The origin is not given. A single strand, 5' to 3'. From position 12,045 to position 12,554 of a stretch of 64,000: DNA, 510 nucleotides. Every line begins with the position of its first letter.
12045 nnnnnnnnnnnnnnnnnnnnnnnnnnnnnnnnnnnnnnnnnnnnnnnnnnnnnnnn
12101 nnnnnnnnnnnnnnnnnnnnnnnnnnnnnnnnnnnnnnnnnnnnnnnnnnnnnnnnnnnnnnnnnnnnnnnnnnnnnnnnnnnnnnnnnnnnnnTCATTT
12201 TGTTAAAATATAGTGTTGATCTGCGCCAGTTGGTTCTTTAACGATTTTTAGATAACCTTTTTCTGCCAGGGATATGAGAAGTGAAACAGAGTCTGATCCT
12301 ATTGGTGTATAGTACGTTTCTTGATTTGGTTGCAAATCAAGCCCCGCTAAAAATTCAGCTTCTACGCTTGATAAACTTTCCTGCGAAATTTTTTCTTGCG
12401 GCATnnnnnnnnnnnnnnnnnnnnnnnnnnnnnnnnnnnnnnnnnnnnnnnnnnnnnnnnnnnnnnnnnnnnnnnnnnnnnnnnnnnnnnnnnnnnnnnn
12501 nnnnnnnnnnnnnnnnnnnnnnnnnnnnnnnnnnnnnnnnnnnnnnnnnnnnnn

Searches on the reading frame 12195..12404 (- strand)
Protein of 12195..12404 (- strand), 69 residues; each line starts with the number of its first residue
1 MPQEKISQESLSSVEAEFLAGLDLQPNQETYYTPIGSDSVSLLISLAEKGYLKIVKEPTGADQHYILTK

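Call 3: search_protein_families(library=pfam, proteins=[window:12195-12404:-], max_evalue=1)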
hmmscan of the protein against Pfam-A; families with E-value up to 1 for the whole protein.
window:12195-12404:- (69 aa): 0 families

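Call 4: search_protein_families(library=ncbifam, proteins=[window:12195-12404:-], max_evalue=1)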
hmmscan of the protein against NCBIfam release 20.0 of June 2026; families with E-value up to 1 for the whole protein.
window:12195-12404:- (69 aa): 0 families

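Call 5: search_protein_families(library=padloc, proteins=[window:12195-12404:-], max_evalue=1)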
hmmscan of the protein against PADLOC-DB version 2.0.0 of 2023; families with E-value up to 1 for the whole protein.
window:12195-12404:- (69 aa): 0 families

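Call 24: search_protein_representatives(protein=window:12195-12404:-)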
Query: 69 residues. Proteins with E-value up to 0.001 (for the whole library): 7; up to 1e-10: 1; up to 1e-30: 1. The best 7 are listed.
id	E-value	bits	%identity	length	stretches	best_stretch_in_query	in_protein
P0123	1.0e-36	139.1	100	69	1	1-69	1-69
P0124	4.5e-06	42.8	46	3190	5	7-37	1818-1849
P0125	1.4e-04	38.1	31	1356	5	8-54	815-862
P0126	2.0e-04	37.6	35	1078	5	26-67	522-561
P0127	2.0e-04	37.6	45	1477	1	33-65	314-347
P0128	2.6e-04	37.3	32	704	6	7-57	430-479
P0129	3.4e-04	36.9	31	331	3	16-59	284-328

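Call 39: predict_structure(protein=window:12195-12404:-)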
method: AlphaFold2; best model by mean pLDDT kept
length: 69 residues; sequences in the alignment: 1
mean_pLDDT: 82.7   pTM: 0.59
mean pLDDT of the five models: 82.7, 81.2, 79.4, 78.5, 77.9
residues with pLDDT >= 90: 14; 70-90: 46; 50-70: 6; < 50: 3
segments of 3 or more residues with pLDDT < 50: none
pLDDT, mean of each block of 10 residues (from residue 1): 56 86 86 86 90 88 88
secondary structure, 60 per line:
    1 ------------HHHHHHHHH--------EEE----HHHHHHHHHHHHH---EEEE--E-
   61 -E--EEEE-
elements in order: H13-21 E30-32 H37-49 E53-56 E65-68

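Call 45: fold_search(model_id=the predicted structure, library=pdb)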
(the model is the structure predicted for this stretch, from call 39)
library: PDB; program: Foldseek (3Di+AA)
matches with E <= 10: 406; with E <= 0.001: 0
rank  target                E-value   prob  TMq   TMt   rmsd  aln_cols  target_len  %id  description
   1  6cmv_A                1.8e-01  0.89  0.56  0.38   5.9        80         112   15  Crystal structure of Archaeal Biofilm Regulator (AbfR2) from Sulfolobus acidocaldarius (released 2018-11-14)
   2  6abq_A                1.8e-01  0.77  0.50  0.33  11.3        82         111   18  Crystal structure of transcription factor from Listeria monocytogenes (released 2019-06-05)
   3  3irq_A                3.6e-01  0.72  0.52  0.57   3.8        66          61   21  Crystal structure of a Z-Z junction (released 2010-05-19)
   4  8rfh_A                3.6e-01  0.57  0.53  0.07   5.7        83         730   16  CryoEM structure of the plant helper NLR NRC2 in its resting state (released 2024-01-10)
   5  3vod_B                3.9e-01  0.75  0.57  0.32   4.9        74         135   14  Crystal Structure of mutant MarR C80S from E.coli (released 2013-03-06)
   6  3hhh_B                4.7e-01  0.35  0.44  0.32   7.3        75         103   20  Crystal structure of transcriptional regulator, a member of PadR family, from Enterococcus faecalis V583 (released 2009-06-02)
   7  4fht_A                5.7e-01  0.72  0.56  0.30   4.2        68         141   18  Crystal Structure of the PcaV transcriptional regulator from Streptomyces coelicolor in complex with its natural ligan (released 2013-04-24)
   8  4g9y                  6.1e-01  0.72  0.57  0.32   4.1        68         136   18  Crystal Structure of the PcaV transcriptional regulator from Streptomyces coelicolor (released 2013-06-05)
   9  9ria_B                6.1e-01  0.51  0.54  0.06   6.6        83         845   13  Cryo-EM structure of tomato NRC3-AVRcap1b complex (released 2025-07-23)
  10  2cpm_MODEL_1_A        6.1e-01  0.35  0.44  0.36  10.2        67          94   15  Solution structure of the R3H domain of human sperm-associated antigen 7 (released 2005-11-19)
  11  1fp1                  6.1e-01  0.18  0.38  0.12   6.9        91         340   14  CRYSTAL STRUCTURE ANALYSIS OF CHALCONE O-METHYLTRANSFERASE (released 2001-03-07)
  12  3r0a_A                6.6e-01  0.69  0.57  0.37   4.1        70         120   13  Possible transcriptional regulator from Methanosarcina mazei Go1 (gi 21227196) (released 2011-03-23)
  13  3k0l_A                6.6e-01  0.51  0.52  0.29   5.6        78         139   15  Crystal Structure of Putative MarR Family Transcriptional Regulator from Acinetobacter sp. ADP (released 2009-10-13)
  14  6i71_A                6.6e-01  0.18  0.37  0.11   6.5        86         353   16  Structure of Fragaria ananassa O-methyltransferase in complex with S-adenosylhomocysteine (released 2019-11-27)
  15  3f21_C                7.0e-01  0.63  0.53  0.56   3.4        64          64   20  Crystal structure of Zalpha in complex with d(CACGTG) (released 2008-12-30)
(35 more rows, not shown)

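Call 56: search_protein_families(library=phrogs, proteins=[window:12195-12404:-], max_evalue=0.01)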
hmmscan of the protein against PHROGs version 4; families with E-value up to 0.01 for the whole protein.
window:12195-12404:- (69 aa): 0 families
